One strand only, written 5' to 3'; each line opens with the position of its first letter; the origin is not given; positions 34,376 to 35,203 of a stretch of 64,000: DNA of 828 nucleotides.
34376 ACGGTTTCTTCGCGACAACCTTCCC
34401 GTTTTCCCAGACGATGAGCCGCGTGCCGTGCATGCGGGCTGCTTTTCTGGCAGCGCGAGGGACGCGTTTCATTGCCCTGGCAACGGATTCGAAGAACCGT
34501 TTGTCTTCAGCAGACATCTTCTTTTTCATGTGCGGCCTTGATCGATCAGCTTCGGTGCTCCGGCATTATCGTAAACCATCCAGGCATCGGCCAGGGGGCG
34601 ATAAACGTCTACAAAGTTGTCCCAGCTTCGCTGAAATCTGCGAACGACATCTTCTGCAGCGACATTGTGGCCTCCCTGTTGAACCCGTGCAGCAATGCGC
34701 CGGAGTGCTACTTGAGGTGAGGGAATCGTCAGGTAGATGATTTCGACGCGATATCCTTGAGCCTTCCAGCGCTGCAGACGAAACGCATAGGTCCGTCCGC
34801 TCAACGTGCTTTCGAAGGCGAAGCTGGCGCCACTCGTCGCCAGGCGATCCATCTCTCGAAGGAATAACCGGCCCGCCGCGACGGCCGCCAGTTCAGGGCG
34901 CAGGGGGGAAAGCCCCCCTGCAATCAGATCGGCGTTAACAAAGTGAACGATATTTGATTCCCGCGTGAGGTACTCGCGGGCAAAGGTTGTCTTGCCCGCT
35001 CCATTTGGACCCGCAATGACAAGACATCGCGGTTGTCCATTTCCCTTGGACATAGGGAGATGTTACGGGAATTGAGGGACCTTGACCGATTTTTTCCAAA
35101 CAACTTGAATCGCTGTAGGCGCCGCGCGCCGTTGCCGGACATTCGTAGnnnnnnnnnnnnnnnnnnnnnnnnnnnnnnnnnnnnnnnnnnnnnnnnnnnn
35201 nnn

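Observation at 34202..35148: Mini-cassette (zeta-toxin-like ATPase plus a 51-aa basic protein) inserted at the 3' end of a decayed AKR gene, flanked by 51-bp direct repeats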

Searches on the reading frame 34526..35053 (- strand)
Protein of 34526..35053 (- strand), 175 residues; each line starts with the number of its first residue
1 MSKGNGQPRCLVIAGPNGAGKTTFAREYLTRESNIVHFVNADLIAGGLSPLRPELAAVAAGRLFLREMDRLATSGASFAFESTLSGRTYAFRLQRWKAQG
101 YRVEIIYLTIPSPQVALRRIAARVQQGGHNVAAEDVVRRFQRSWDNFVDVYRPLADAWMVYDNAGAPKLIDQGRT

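Call 8: search_protein_families(library=pfam, proteins=[window:34526-35053:-], max_evalue=0.01)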
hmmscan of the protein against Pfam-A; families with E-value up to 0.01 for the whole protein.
window:34526-35053:- (175 aa): 6 families
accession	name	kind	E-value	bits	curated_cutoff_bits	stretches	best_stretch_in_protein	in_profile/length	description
PF06414.18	Zeta_toxin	-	2.6e-11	43.8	22.3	2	59-172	79-196/199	Zeta toxin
PF13671.12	AAA_33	-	7.9e-09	36.4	27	1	12-142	3-138/143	AAA domain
PF13191.12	AAA_16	-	1.1e-05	26.4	32.6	1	5-77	21-92/167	AAA ATPase domain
PF13401.12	AAA_22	-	2.1e-05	25.3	27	1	7-40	4-40/130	AAA domain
PF13479.12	AAA_24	-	0.002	18.5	27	1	9-33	3-23/195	AAA domain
PF13238.12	AAA_18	-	0.0024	18.7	29.4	0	12-125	2-113/128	AAA domain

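Call 9: find_encoding_contigs(protein=window:34526-35053:-, flank=10000, max_places=10)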
Protein window:34526-35053:- (175 aa): 1 contig read that carries it; 1 place shown.
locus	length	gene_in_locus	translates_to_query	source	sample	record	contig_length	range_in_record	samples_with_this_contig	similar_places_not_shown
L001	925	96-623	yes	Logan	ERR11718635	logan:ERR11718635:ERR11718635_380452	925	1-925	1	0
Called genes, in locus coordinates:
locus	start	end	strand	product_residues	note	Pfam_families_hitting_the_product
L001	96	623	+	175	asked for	PF13191:AAA_16 (weak), PF13401:AAA_22 (faint), PF13671:AAA_33, PF06414:Zeta_toxin (weak)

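Call 10: find_homologous_proteins(query=window:34526-35053:-)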
Query window:34526-35053:- (175 aa): 7995 proteins with E <= 0.001 among 8000 candidates; the best 120 are listed.
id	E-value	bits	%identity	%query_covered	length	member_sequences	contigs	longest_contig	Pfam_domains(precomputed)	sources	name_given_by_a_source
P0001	2.3e-111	387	100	100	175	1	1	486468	PF06414.19,PF13671.13,PF13401.13,PF13191.13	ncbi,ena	-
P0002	2.2e-92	326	84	99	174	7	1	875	PF06414.19,PF13671.13,PF13191.13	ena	-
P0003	3.7e-90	318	81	99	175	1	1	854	PF06414.19,PF13671.13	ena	-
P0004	2.7e-87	309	80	99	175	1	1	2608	PF06414.19,PF13671.13,PF13401.13,PF13191.13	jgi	jgi:predicted ABC-type ATPase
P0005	9.8e-85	301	79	97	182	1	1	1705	PF06414.19,PF13671.13,PF13191.13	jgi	jgi:predicted ABC-type ATPase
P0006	1.8e-84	300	78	99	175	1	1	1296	PF06414.19,PF13671.13,PF13191.13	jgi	jgi:predicted ABC-type ATPase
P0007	5.6e-84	298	76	99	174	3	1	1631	PF06414.19,PF13671.13,PF13191.13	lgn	-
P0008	6.3e-84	298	75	99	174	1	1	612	PF06414.19,PF13671.13,PF13191.13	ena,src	-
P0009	5.8e-83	295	77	99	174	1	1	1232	PF06414.19,PF13671.13,PF13191.13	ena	-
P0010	1.0e-82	294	79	93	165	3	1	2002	PF06414.19,PF13671.13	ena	-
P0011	1.4e-82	294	76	99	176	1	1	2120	PF06414.19,PF13671.13,PF13191.13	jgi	jgi:predicted ABC-type ATPase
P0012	3.5e-80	286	80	93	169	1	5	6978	PF06414.19,PF13671.13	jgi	jgi:predicted ABC-type ATPase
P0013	3.9e-77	276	72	95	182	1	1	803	PF06414.19,PF13671.13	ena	-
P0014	8.2e-77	275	72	97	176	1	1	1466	PF06414.19,PF13671.13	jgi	jgi:predicted ABC-type ATPase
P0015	1.1e-76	274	71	99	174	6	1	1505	PF06414.19,PF13671.13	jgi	-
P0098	6.4e-74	265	73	95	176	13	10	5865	PF06414.19,PF13671.13,PF13191.13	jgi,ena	jgi:predicted ABC-type ATPase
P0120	1.2e-73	265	71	94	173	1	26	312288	PF06414.19,PF13671.13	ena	-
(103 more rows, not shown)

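Call 13: find_related_loci(query=A1, collection=genome_contigs, flank=6000)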
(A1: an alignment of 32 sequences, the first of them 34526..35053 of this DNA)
Query A1 (175 aa) in genome_contigs; peptide patterns used: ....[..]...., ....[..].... (x = any residue, [..] = any of these).
600 stretches matched a pattern (row limit reached: there are more); 7 encode a relative of the query (tblastn E <= 1e-3); 7 distinct loci.
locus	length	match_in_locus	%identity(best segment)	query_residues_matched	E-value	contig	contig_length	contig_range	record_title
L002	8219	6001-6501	63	1-167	2e-72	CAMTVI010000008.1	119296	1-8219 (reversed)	MAG: uncultured Opitutaceae bacterium isolate G03_MAG_00025 genome assembly, contig: G03_MAG_00025_000000000018, whole g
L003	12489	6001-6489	49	7-168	1e-46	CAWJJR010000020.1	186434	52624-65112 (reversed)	MAG: uncultured Acidobacteriota bacterium isolate MFD05705.bin.1.100 genome assembly, contig: contig_80772, whole genome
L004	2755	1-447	49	28-175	3e-44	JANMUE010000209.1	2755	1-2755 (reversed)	MAG: Lysobacterales bacterium isolate SOY_29_concoct_220_sub SOY_29_k141_5568301, whole genome shotgun sequence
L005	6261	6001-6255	51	9-93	5e-25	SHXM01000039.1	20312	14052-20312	MAG: Rhodoferax sp. isolate Baikal-deep-G92 BACOMB-40M-C936, whole genome shotgun sequence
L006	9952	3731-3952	53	67-140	1e-22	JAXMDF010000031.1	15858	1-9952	MAG: Amaricoccus sp. isolate STL-PRO29 C1.66.fa-31, whole genome shotgun sequence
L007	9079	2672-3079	28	8-141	4e-14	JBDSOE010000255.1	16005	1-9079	MAG: Ginsengibacter sp. isolate cluster1_bin.432 k127_11564174, whole genome shotgun sequence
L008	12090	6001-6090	61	1-31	8e-7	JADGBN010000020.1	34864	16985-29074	MAG: Gammaproteobacteria bacterium isolate nTSbin2 nTS_bin2_NODE_20_length_34864_cov_3.727265, whole genome shotgun sequ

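Call 14: find_related_loci(query=window:34526-35053:-, collection=metagenome_contigs, flank=5000)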
Query window:34526-35053:- (175 aa) in metagenome_contigs; peptide patterns used: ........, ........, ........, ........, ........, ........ (x = any residue, [..] = any of these).
210 stretches matched a pattern; 49 encode a relative of the query (tblastn E <= 1e-3); 49 distinct loci.
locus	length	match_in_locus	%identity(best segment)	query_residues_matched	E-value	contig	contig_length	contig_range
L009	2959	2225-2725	69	8-173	2e-79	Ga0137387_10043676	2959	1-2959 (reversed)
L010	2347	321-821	66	8-173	1e-76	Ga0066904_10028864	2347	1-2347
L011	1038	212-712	72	8-173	1e-80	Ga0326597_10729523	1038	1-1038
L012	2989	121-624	66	7-173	1e-73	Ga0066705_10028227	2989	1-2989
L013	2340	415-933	64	2-173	7e-74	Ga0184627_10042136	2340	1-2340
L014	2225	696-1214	65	2-173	1e-73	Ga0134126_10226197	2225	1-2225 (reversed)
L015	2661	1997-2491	67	10-173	1e-71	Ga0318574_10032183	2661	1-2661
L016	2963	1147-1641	67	10-173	3e-71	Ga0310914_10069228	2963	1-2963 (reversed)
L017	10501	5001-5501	65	8-173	1e-70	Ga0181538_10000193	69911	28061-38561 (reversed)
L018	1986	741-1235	67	10-173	2e-72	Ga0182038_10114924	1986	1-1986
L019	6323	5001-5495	67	10-173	6e-70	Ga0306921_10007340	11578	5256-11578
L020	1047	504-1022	65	2-173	3e-75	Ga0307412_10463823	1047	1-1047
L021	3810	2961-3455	67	10-173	5e-70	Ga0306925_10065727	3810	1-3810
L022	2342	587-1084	66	9-173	3e-70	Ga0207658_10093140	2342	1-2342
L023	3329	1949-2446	66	9-173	3e-69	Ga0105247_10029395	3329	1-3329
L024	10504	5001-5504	65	7-173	3e-63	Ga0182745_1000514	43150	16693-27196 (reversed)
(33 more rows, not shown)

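Call 23: find_encoding_contigs(protein=P0002, flank=5000, max_places=10)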
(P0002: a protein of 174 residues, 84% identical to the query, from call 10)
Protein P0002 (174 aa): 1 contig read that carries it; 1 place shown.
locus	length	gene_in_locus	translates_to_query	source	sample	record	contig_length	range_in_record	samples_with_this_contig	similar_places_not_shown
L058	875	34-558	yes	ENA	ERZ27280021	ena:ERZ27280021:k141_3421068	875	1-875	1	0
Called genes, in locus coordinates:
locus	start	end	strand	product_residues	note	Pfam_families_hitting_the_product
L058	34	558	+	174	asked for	PF06414:Zeta_toxin (faint), PF13191:AAA_16 (weak), PF13671:AAA_33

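Call 24: find_encoding_contigs(protein=P0004, flank=5000, max_places=10)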
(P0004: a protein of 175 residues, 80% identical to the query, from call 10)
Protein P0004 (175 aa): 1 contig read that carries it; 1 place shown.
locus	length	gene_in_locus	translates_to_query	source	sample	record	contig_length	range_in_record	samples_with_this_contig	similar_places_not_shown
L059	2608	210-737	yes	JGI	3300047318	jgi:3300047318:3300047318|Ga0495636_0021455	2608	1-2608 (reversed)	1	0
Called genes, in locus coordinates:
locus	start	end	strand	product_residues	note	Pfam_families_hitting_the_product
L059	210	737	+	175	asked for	PF13191:AAA_16 (weak), PF13401:AAA_22 (faint), PF13671:AAA_33, PF06414:Zeta_toxin (weak)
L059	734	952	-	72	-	-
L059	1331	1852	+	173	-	PF22741:PTP-NADK, PF04273:BLH_phosphatase (weak), PF22784:PTP-SAK, PF22785:Tc-R-P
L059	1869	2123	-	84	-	PF01713:Smr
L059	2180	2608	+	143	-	?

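Call 25: find_encoding_contigs(protein=P0012, flank=5000, max_places=10)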
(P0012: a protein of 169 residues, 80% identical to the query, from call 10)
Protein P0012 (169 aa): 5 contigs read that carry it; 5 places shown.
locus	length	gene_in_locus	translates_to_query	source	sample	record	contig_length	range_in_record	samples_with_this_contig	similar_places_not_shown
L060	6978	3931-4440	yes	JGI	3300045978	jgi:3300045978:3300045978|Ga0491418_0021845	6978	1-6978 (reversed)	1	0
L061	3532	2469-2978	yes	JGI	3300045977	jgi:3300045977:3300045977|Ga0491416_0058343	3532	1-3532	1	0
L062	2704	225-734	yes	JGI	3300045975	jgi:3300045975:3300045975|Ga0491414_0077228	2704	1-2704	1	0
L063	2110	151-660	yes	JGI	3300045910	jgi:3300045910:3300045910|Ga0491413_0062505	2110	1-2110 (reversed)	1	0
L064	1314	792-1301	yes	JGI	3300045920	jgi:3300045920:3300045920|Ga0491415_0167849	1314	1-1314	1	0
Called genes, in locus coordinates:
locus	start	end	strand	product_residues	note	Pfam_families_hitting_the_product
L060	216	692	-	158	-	-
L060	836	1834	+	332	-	-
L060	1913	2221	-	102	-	-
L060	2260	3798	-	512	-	-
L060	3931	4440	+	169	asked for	PF06414:Zeta_toxin (faint), PF13671:AAA_33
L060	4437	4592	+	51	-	-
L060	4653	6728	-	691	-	PF00775:Dioxygenase_C (faint), PF13620:CarboxypepD_reg, PF17210:SdrD_B (faint), PF17802:SpaA (faint), PF22904:NOMO1-like_2nd (faint), PF09430:EMC7_beta-sandw (faint), PF13715:CarbopepD_reg_2 (faint), PF13620:CarboxypepD_reg (weak), +1 more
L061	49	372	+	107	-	-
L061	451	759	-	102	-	-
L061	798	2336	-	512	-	-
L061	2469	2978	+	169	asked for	PF06414:Zeta_toxin (faint), PF13671:AAA_33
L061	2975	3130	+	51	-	-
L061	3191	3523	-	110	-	-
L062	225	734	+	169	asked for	PF06414:Zeta_toxin (faint), PF13671:AAA_33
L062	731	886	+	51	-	-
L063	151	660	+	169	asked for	PF06414:Zeta_toxin (faint), PF13671:AAA_33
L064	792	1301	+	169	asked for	PF06414:Zeta_toxin (faint), PF13671:AAA_33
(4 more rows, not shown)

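Call 45: find_related_loci(query=A1, collection=viral_contigs, flank=3000)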
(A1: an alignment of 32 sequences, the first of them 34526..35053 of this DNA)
Query A1 (175 aa) in viral_contigs; peptide patterns used: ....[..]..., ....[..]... (x = any residue, [..] = any of these).
545 stretches matched a pattern; 8 encode a relative of the query (tblastn E <= 1e-3); 8 distinct loci.
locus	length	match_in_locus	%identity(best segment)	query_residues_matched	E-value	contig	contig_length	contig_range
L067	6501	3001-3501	49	8-173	5e-53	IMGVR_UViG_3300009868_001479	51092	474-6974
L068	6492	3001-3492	48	7-169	6e-50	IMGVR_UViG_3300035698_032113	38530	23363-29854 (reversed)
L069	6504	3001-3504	51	9-175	3e-49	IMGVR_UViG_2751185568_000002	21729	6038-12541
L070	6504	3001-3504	46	7-174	2e-47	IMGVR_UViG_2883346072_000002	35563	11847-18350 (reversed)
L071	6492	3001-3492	46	5-167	7e-44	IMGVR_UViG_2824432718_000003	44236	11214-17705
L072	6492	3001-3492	49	5-167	7e-47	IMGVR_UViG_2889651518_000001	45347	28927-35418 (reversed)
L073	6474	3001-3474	27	8-164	6e-14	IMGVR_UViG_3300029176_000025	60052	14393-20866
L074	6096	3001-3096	53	7-35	1e-5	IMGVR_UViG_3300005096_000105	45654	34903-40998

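Call 46: search_dna_similar(query=window:34526-35053:-, collection=plasmids, mode=protein, max_rows=40)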
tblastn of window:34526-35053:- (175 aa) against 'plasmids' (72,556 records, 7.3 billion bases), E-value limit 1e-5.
Records with a match: 533; places in all: 547; records where one place covers at least 80% of the query: 493.
Best place of each record, by identity: <60% 533.
By first word of the organism name: Acinetobacter 95; Lactiplantibacillus 46; Agrobacterium 35; Enterococcus 33; Rhizobium 23; Escherichia 21; Zymomonas 18; Clostridium 17; Phaeobacter 14; Rhodococcus 14; and 70 more.
By predicted mobility (MOB-suite, as given by PLSDB): conjugative 216; non-mobilizable 197; mobilizable 120.
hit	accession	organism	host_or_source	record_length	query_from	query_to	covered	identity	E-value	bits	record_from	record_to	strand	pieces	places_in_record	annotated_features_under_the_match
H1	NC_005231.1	Synechocystis sp. PCC 6803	-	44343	7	173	95%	48.2%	3e-46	167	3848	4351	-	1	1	zeta toxin family protein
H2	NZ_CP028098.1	Synechocystis sp. IPPAS B-1465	axenic culture,Synechocystis sp. GT-L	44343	7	173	95%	48.2%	3e-46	167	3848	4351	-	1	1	zeta toxin family protein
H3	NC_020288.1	Synechocystis sp. PCC 6803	-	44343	7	173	95%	48.2%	3e-46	167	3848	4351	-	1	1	zeta toxin family protein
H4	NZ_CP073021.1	Synechocystis sp. PCC 6803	cell culture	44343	7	173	95%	48.2%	3e-46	167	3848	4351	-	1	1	zeta toxin family protein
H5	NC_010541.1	Crocosphaera subtropica ATCC 51142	-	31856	8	170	93%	45.7%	2e-40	151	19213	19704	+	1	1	zeta toxin family protein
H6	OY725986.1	Phocaeicola massiliensis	-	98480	9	170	93%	42.6%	4e-37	142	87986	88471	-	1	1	record has no annotation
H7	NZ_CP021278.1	Legionella pneumophila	Homo sapiens,sputum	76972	4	169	95%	41.6%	1e-38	146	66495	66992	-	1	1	zeta toxin family protein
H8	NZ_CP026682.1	Nostoc sp. 'Peltigera membranacea cyanobiont' N6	Lichen thallus,Peltigera membranacea ...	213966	8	165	90%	43.0%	2e-38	145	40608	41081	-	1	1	zeta toxin family protein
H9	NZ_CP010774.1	Phaeobacter piscinae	cell culture,fish larvae aquaculture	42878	4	169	95%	40.8%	3e-28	116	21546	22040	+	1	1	zeta toxin family protein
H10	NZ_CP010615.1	Phaeobacter inhibens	cell culture,clam larvae aquaculture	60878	4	169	95%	40.8%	3e-28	116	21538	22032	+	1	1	zeta toxin family protein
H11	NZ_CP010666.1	Phaeobacter inhibens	cell culture,clam larvae aquaculture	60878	4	169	95%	40.8%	3e-28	116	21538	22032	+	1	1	zeta toxin family protein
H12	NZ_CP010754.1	Phaeobacter inhibens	cell culture,algae aquaculture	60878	4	169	95%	40.8%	3e-28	116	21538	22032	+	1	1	zeta toxin family protein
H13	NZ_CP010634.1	Phaeobacter inhibens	cell culture,clam larvae aquaculture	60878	4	169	95%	40.8%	3e-28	116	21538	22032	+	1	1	zeta toxin family protein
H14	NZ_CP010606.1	Phaeobacter inhibens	cell culture,clam larvae aquaculture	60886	4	169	95%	40.8%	3e-28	116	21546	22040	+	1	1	zeta toxin family protein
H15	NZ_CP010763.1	Phaeobacter inhibens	cell culture,clam larvae aquaculture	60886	4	169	95%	40.8%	3e-28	116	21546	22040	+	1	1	zeta toxin family protein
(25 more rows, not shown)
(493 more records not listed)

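Call 47: find_encoding_contigs(protein=P0120, flank=3000, max_places=10)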
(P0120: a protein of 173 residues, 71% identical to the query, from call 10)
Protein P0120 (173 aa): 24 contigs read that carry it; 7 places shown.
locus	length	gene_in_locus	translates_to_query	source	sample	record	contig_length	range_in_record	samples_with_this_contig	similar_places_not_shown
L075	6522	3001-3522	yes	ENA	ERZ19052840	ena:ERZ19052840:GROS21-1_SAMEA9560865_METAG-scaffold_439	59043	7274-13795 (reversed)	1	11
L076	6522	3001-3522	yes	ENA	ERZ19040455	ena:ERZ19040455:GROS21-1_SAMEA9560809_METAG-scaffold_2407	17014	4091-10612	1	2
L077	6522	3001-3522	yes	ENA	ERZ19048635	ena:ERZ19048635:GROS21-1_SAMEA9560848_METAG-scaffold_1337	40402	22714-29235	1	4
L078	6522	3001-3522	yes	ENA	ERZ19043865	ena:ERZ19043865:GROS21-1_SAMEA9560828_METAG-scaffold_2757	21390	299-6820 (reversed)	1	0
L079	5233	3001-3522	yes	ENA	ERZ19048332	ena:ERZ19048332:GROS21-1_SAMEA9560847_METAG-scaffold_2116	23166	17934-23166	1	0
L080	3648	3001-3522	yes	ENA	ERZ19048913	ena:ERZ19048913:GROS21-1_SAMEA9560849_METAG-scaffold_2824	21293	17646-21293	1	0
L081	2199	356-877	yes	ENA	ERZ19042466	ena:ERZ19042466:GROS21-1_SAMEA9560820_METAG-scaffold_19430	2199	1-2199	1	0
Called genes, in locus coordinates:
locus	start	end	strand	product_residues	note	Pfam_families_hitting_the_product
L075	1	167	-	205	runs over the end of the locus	PF00072:Response_reg, PF00196:GerE, PF08281:Sigma70_r4_2 (weak)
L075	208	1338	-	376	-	PF00989:PAS, PF08448:PAS_4 (weak), PF13188:PAS_8 (weak), PF24820:Diguanyl_cycl_sensor, PF13426:PAS_9, PF07730:HisKA_3, PF02518:HATPase_c, PF13581:HATPase_c_2 (weak)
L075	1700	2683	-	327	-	PF10114:PocR, PF00165:HTH_AraC, PF12833:HTH_18, PF00165:HTH_AraC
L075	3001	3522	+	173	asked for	PF13671:AAA_33 (weak), PF06414:Zeta_toxin (weak)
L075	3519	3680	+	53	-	-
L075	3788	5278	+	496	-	PF02878:PGM_PMM_I, PF02879:PGM_PMM_II, PF02880:PGM_PMM_III, PF00408:PGM_PMM_IV (weak)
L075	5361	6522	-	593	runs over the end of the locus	PF09699:Paired_CXXCH_1 (faint), PF14522:Cytochrome_C7 (faint), PF14537:Cytochrom_c3_2 (faint), PF01292:Ni_hydr_CYTB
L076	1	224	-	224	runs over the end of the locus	PF00072:Response_reg, PF00196:GerE, PF08281:Sigma70_r4_2 (faint)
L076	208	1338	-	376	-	PF00989:PAS, PF08448:PAS_4 (weak), PF13188:PAS_8 (weak), PF24820:Diguanyl_cycl_sensor, PF13426:PAS_9, PF07730:HisKA_3, PF02518:HATPase_c, PF13581:HATPase_c_2 (weak)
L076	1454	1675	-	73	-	-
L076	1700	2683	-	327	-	PF10114:PocR, PF00165:HTH_AraC, PF12833:HTH_18, PF00165:HTH_AraC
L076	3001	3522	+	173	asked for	PF13671:AAA_33 (weak), PF06414:Zeta_toxin (weak)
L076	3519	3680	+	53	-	-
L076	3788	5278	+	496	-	PF02878:PGM_PMM_I, PF02879:PGM_PMM_II, PF02880:PGM_PMM_III, PF00408:PGM_PMM_IV (weak)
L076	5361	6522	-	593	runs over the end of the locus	PF09699:Paired_CXXCH_1 (faint), PF14522:Cytochrome_C7 (faint), PF14537:Cytochrom_c3_2 (faint), PF01292:Ni_hydr_CYTB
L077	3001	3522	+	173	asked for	PF13671:AAA_33 (weak), PF06414:Zeta_toxin (weak)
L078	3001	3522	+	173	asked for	PF13671:AAA_33 (weak), PF06414:Zeta_toxin (weak)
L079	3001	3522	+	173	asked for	PF13671:AAA_33 (weak), PF06414:Zeta_toxin (weak)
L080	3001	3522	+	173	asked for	PF13671:AAA_33 (weak), PF06414:Zeta_toxin (weak)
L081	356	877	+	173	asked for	PF13671:AAA_33 (weak), PF06414:Zeta_toxin (weak)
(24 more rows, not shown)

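Call 48: find_encoding_contigs(protein=P0098, flank=3000, max_places=10)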
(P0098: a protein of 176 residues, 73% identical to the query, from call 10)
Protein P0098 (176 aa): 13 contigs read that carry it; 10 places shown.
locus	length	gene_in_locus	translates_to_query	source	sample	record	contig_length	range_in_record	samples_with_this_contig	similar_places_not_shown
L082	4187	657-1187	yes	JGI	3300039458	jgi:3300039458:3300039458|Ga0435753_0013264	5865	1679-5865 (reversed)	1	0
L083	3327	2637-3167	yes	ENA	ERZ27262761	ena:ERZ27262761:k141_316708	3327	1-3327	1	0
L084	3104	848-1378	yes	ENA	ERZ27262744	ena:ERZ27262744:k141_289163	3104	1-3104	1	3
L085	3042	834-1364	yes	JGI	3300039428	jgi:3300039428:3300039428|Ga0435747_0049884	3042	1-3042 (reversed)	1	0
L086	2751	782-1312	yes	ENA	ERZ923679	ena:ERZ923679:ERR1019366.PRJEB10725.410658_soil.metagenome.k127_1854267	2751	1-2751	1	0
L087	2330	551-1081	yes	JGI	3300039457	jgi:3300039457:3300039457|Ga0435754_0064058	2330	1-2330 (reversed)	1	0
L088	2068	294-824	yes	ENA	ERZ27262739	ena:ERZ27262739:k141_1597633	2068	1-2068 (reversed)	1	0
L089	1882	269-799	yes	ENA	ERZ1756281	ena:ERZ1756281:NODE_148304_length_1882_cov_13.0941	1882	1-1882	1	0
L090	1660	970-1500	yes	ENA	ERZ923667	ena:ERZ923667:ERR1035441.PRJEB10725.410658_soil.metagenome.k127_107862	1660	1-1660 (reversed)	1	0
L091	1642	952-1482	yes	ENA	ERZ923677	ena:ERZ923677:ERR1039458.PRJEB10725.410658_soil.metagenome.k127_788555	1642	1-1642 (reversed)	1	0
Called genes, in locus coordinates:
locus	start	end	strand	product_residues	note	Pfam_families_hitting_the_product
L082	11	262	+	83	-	PF04014:MazE_antitoxin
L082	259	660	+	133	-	PF01850:PIN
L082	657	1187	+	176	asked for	PF06414:Zeta_toxin (faint), PF13191:AAA_16 (weak), PF13671:AAA_33 (weak)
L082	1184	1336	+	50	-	-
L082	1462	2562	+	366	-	-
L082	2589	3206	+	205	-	-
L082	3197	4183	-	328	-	-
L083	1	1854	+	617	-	?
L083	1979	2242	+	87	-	PF04014:MazE_antitoxin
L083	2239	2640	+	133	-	PF01850:PIN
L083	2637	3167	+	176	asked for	PF06414:Zeta_toxin (faint), PF13191:AAA_16 (weak), PF13671:AAA_33 (weak)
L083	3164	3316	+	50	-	-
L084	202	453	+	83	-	PF04014:MazE_antitoxin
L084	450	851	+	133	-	PF01850:PIN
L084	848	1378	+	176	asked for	PF06414:Zeta_toxin (faint), PF13191:AAA_16 (weak), PF13671:AAA_33 (weak)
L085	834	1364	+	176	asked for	PF06414:Zeta_toxin (faint), PF13191:AAA_16 (weak), PF13671:AAA_33 (weak)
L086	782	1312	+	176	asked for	PF06414:Zeta_toxin (faint), PF13191:AAA_16 (weak), PF13671:AAA_33 (weak)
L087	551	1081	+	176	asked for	PF06414:Zeta_toxin (faint), PF13191:AAA_16 (weak), PF13671:AAA_33 (weak)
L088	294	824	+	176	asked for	PF06414:Zeta_toxin (faint), PF13191:AAA_16 (weak), PF13671:AAA_33 (weak)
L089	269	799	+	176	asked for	PF06414:Zeta_toxin (faint), PF13191:AAA_16 (weak), PF13671:AAA_33 (weak)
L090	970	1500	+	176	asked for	PF06414:Zeta_toxin (faint), PF13191:AAA_16 (weak), PF13671:AAA_33 (weak)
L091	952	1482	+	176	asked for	PF06414:Zeta_toxin (faint), PF13191:AAA_16 (weak), PF13671:AAA_33 (weak)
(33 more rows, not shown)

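Call 55: search_protein_families(library=ncbifam, proteins=[window:34526-35053:-], max_evalue=1)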
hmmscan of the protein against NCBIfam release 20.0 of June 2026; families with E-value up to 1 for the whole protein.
window:34526-35053:- (175 aa): 24 families
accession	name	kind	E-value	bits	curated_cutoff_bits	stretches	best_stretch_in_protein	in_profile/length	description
NF005252.0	PRK06762.1-3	equivalog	0.00056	19.7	258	1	3-128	6-130/189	hypothetical protein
NF006743.0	PRK09270.1-2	equivalog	0.002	17.2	227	1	6-40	26-61/217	nucleoside/nucleotide kinase family protein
NF005115.0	PRK06547.1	equivalog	0.0043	16.5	173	1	7-47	14-53/172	hypothetical protein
NF011100.0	PRK14527.1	equivalog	0.0061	16.2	154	1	8-44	6-41/191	adenylate kinase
TIGR03263.1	guanyl_kin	equivalog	0.0067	16.1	160.45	1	10-37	3-30/180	guanylate kinase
TIGR02173.1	cyt_kin_arch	equivalog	0.0089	16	102.1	0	11-32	3-23/169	(d)CMP kinase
NF040586.1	FxSxx_TPR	equivalog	0.017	13.6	300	1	7-42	26-62/830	FxSxx-COOH system tetratricopeptide repeat protein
NF001381.0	PRK00279.1-3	equivalog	0.024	14.4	187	1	11-44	3-35/188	adenylate kinase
TIGR01313.1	therm_gnt_kin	subfamily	0.051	13.3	113.75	1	11-42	1-30/164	gluconokinase, GntK/IdnK-type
NF010068.0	PRK13548.1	equivalog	0.051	12.7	261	1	10-27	33-50/261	heme ABC transporter ATP-binding protein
TIGR00041.1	DTMP_kinase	equivalog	0.063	13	83.25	0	11-27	7-23/196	dTMP kinase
NF010335.0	PRK13764.1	equivalog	0.069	11.7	340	1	9-36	264-294/613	ATPase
TIGR01351.1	adk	subfamily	0.074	12.7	168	1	11-43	2-33/212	adenylate kinase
TIGR03771.1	anch_rpt_ABC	equivalog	0.11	12.2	268.8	1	11-30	9-28/223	anchored repeat-type ABC transporter ATP-binding subunit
NF008995.0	PRK12338.1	equivalog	0.12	11.7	434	1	8-44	4-39/319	hypothetical protein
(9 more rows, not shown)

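Call 56: search_protein_families(library=padloc, proteins=[window:34526-35053:-], max_evalue=1)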
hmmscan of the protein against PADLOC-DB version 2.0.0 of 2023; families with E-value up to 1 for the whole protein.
window:34526-35053:- (175 aa): 7 families
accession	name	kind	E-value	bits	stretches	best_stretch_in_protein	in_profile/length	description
PDLC04140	mad8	-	0.00031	18.3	1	8-45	27-67/314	mads_8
PDLC04135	mad3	-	0.006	14.2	1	10-27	24-41/374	mads_3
PDLC02911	VakA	-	0.0084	14.7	1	11-40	5-34/163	-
PDLC02981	AriAB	-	0.013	12.1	1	8-23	23-38/694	-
PDLC02335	AbiLi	-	0.028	11.5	1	10-92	78-124/326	AbiLi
PDLC02159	Avs1b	-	0.028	9.7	1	10-38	224-252/1924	-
PDLC03865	LmuB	-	0.12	8.5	1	12-24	35-47/1007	-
